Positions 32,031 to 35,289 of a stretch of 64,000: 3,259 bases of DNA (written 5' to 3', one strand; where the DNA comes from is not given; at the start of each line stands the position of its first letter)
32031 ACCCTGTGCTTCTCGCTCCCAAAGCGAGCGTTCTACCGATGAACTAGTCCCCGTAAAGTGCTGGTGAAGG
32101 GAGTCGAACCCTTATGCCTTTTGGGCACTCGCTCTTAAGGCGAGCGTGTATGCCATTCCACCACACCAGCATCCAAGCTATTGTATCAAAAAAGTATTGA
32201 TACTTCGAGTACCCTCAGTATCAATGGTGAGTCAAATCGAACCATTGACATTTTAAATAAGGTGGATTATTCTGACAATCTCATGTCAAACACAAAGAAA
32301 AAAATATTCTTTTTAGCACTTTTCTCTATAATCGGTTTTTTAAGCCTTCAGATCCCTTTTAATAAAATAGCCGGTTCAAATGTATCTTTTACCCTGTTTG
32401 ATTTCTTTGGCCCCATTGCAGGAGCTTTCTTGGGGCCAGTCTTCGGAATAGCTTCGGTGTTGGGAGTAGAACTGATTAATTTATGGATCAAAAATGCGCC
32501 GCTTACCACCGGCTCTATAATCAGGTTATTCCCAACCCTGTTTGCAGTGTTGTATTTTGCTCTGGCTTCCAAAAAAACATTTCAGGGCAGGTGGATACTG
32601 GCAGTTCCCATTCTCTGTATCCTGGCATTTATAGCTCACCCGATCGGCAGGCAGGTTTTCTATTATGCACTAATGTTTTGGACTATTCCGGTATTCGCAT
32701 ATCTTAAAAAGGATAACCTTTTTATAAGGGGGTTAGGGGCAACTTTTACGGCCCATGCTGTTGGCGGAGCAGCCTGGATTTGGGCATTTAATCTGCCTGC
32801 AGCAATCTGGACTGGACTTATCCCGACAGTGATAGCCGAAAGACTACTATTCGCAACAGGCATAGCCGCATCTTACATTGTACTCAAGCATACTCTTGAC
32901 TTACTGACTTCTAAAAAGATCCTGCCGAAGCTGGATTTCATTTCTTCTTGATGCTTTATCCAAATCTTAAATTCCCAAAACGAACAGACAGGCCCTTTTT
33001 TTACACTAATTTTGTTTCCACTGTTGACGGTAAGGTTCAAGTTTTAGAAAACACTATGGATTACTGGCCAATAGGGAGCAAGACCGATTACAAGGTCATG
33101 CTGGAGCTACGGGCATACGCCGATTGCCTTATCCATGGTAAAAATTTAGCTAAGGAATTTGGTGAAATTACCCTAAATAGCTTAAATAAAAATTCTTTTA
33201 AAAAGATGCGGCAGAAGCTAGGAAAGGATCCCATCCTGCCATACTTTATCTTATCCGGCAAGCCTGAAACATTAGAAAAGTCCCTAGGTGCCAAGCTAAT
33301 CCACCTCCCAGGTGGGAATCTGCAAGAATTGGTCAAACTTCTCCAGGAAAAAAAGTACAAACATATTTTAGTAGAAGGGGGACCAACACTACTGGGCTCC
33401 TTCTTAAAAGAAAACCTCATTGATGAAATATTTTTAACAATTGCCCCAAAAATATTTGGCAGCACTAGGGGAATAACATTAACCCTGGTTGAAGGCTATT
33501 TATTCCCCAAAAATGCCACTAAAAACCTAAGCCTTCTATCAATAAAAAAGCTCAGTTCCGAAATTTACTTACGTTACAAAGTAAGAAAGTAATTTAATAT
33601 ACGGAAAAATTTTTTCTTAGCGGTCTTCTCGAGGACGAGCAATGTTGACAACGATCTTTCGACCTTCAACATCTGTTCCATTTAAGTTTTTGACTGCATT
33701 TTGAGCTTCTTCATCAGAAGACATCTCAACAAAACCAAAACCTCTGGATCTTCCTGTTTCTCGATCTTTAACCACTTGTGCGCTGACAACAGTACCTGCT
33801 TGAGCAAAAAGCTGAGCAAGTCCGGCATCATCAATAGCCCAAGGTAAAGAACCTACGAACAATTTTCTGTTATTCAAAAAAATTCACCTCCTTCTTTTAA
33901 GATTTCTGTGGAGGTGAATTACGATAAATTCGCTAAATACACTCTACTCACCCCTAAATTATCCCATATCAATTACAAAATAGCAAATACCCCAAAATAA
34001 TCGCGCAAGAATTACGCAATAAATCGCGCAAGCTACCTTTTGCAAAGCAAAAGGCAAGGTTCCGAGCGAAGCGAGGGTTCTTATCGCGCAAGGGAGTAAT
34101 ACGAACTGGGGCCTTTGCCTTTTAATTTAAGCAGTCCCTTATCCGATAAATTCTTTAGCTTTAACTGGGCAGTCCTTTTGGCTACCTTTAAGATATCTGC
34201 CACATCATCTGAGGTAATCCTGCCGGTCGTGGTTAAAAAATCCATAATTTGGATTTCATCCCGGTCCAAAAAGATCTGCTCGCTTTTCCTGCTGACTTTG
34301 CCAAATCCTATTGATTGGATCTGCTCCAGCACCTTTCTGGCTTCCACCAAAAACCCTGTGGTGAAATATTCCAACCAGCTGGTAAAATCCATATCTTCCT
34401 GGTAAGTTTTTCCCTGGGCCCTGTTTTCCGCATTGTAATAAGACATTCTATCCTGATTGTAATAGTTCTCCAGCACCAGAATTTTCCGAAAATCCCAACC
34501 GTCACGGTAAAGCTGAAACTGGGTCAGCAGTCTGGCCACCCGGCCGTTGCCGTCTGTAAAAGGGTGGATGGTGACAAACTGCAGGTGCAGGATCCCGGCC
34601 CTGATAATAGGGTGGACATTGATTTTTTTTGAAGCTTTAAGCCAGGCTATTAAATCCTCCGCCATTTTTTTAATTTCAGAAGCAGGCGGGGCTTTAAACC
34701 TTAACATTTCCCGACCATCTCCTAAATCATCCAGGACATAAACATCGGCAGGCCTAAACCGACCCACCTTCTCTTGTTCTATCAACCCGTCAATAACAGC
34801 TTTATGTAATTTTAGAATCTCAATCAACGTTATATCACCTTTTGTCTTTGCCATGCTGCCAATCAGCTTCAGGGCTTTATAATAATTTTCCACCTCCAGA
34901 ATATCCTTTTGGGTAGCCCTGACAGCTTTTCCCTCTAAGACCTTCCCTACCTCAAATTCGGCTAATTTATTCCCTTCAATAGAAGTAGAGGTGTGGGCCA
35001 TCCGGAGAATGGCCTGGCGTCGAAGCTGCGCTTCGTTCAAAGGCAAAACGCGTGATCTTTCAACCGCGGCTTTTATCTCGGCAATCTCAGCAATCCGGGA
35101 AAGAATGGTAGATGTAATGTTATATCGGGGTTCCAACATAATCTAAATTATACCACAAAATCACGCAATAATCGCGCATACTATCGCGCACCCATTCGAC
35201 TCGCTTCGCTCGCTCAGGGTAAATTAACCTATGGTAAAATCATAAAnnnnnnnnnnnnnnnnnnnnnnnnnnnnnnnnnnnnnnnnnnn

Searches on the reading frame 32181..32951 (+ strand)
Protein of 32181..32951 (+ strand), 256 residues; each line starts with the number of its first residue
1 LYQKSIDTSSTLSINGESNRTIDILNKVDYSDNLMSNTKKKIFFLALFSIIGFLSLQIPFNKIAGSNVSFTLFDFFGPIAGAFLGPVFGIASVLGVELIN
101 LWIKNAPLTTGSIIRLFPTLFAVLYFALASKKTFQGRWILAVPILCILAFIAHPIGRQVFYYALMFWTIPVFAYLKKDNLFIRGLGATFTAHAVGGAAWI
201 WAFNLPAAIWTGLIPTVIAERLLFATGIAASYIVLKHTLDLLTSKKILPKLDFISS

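Call 107: search_protein_families(library=pfam, proteins=[window:32181-32951:+], max_evalue=0.0001)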
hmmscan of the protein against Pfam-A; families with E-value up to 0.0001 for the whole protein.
window:32181-32951:+ (256 aa): 1 family
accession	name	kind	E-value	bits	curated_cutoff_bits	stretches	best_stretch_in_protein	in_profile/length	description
PF12822.12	ECF_trnsprt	-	1.6e-05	25.5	30.7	1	40-224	1-161/169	ECF transporter, substrate-specific component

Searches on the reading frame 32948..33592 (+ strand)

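Call 107: search_protein_families(library=pfam, proteins=[window:32948-33592:+], max_evalue=0.0001)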
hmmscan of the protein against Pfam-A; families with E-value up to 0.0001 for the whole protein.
window:32948-33592:+ (214 aa): 1 family
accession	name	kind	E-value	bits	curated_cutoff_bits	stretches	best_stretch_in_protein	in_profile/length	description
PF01872.23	RibD_C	-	6e-20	72.3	24.1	1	19-206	4-195/197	RibD C-terminal domain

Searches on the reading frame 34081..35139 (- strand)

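Call 107: search_protein_families(library=pfam, proteins=[window:34081-35139:-], max_evalue=0.0001)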
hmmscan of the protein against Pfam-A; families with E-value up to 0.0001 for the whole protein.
window:34081-35139:- (352 aa): 1 family
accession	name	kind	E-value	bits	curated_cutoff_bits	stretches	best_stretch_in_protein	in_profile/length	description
PF02661.23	Fic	-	5.9e-19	69.2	24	1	103-210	2-93/93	Fic/DOC family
